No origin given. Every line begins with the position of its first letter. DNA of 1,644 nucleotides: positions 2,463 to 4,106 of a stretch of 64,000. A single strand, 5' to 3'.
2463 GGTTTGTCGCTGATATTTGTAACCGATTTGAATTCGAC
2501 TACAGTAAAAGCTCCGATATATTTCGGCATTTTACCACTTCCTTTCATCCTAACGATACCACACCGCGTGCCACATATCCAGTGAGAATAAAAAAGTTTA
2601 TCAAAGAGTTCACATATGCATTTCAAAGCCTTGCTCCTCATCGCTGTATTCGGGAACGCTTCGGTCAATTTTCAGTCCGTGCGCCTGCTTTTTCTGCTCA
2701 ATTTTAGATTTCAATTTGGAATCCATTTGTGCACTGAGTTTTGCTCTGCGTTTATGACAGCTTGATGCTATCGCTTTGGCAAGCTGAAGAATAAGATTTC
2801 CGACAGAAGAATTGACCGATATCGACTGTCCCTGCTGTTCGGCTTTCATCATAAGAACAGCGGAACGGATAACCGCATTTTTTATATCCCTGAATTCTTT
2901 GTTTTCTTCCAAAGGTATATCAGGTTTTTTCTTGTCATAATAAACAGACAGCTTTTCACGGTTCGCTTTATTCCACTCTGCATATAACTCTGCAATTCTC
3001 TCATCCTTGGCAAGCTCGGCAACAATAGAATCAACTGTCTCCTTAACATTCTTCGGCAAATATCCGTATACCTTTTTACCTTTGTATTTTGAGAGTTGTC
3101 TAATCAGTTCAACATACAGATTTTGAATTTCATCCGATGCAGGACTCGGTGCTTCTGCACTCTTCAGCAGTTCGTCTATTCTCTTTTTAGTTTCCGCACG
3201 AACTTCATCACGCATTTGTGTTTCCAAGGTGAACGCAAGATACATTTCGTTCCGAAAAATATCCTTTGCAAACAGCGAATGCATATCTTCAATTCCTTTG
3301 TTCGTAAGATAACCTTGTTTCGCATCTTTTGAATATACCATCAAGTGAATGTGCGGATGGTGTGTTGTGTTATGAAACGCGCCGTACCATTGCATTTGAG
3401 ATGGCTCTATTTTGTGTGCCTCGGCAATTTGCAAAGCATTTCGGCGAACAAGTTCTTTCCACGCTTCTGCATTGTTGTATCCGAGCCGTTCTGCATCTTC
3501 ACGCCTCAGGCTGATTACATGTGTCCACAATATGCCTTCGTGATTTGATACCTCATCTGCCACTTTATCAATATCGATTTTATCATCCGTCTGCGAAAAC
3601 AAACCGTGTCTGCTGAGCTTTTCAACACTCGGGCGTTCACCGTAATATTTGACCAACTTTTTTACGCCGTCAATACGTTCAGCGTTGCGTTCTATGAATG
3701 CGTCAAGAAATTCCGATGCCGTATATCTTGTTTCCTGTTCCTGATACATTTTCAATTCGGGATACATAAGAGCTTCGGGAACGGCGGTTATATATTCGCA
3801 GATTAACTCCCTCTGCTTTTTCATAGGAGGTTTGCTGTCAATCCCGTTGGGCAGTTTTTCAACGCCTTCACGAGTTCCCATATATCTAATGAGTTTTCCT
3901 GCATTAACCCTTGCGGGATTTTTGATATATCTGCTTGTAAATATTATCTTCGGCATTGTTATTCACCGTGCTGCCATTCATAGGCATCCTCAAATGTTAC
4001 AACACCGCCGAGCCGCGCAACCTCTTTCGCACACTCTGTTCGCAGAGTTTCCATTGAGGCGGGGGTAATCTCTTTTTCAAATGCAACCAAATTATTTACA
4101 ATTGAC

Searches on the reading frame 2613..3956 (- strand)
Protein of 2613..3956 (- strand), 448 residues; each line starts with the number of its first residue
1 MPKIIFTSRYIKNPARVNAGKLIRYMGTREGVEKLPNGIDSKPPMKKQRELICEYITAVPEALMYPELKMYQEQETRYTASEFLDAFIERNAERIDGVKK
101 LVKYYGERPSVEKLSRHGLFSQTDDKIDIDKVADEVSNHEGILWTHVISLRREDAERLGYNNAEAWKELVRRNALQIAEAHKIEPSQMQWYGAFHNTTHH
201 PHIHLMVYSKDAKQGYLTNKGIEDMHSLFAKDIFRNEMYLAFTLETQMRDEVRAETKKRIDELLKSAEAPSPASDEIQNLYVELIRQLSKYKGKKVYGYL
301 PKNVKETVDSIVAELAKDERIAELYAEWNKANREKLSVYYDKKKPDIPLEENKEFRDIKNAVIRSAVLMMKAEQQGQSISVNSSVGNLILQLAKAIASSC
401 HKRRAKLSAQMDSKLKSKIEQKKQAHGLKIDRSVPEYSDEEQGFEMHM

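Call 12: search_protein_families(library=pfam, proteins=[window:2613-3956:-], max_evalue=0.001)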
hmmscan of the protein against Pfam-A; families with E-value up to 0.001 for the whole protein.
window:2613-3956:- (448 aa): 1 family
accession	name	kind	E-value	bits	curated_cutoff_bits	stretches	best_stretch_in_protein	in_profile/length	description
PF18555.7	MobL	-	2.6e-27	96.3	28.5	1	1-374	1-339/383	MobL relaxases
